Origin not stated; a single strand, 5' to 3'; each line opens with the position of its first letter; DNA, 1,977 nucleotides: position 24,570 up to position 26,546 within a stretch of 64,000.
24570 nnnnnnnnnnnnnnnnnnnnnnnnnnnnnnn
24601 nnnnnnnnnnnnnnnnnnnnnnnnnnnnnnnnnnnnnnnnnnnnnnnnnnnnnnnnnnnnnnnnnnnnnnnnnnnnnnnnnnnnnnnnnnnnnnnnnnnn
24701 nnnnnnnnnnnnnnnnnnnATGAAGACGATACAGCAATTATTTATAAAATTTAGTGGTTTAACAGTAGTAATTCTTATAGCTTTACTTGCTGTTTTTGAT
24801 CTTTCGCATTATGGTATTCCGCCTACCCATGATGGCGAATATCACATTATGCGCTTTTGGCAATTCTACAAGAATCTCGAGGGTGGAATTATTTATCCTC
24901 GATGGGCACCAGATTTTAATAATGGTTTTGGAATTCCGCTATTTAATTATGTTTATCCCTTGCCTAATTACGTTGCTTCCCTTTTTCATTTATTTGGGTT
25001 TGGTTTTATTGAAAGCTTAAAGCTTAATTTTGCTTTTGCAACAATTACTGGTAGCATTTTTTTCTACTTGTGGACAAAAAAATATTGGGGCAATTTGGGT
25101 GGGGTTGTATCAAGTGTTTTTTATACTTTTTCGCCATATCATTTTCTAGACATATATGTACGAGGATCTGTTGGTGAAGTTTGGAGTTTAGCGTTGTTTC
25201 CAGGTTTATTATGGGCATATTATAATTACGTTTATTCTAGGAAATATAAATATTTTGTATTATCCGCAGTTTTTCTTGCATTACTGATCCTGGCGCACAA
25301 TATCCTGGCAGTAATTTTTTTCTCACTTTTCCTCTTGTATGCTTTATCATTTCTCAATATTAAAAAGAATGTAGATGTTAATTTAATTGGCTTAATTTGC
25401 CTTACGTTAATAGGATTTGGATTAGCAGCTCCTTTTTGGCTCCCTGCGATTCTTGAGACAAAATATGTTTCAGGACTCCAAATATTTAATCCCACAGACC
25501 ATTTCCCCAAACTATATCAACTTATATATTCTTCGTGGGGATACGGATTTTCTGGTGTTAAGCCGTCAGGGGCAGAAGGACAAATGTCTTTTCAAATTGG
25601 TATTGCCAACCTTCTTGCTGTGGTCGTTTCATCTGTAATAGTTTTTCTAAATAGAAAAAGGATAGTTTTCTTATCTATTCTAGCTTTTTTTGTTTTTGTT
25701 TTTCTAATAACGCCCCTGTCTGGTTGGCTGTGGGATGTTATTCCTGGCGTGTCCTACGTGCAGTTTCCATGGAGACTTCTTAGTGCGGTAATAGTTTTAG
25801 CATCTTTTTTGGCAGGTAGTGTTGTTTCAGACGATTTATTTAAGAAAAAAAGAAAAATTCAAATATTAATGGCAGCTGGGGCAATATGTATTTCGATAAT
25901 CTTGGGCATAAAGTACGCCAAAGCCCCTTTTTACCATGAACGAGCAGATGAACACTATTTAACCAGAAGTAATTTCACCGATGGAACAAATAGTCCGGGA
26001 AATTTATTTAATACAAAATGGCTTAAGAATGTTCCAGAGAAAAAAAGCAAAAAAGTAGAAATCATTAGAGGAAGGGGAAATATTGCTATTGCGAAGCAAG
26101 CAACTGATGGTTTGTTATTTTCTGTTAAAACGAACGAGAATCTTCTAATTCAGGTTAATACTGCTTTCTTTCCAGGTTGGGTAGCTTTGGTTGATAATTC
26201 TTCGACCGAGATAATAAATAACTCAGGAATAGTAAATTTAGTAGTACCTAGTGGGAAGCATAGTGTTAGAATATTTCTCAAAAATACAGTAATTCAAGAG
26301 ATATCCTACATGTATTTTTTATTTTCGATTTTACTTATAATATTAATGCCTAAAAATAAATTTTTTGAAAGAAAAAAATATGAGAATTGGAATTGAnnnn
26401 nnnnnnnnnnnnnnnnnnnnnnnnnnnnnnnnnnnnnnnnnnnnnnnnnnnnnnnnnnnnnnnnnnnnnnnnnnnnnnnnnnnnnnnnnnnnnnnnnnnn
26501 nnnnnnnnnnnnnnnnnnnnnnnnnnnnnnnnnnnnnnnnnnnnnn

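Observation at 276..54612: Exceptional density of GT-C-type polytopic membrane glycosyltransferase paralogs in one locus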

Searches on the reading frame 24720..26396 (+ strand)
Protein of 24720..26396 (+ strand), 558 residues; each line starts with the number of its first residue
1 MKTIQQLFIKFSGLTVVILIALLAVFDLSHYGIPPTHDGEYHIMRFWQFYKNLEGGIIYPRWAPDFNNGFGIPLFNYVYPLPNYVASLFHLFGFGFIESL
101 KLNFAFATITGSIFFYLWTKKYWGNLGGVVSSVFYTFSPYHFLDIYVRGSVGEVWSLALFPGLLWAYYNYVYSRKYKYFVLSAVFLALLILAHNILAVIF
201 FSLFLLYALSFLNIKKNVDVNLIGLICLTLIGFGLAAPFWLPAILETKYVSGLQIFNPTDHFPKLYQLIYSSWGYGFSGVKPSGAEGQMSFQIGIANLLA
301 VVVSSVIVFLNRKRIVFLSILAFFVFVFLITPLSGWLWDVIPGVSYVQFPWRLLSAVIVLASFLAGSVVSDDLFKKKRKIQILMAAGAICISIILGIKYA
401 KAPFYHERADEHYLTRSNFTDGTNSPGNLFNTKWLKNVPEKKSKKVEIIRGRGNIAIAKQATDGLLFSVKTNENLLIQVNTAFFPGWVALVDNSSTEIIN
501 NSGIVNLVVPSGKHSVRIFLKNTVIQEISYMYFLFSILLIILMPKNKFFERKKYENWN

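Call 4: search_protein_families(library=pfam, proteins=[window:24720-26396:+], max_evalue=0.01)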
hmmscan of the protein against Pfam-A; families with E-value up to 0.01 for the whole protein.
window:24720-26396:+ (558 aa): 1 family
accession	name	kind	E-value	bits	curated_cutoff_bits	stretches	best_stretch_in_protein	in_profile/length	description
PF10131.15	PTPS_related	-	9.7e-12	44.6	26.4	1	75-399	1-309/621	6-pyruvoyl-tetrahydropterin synthase related domain; membrane protein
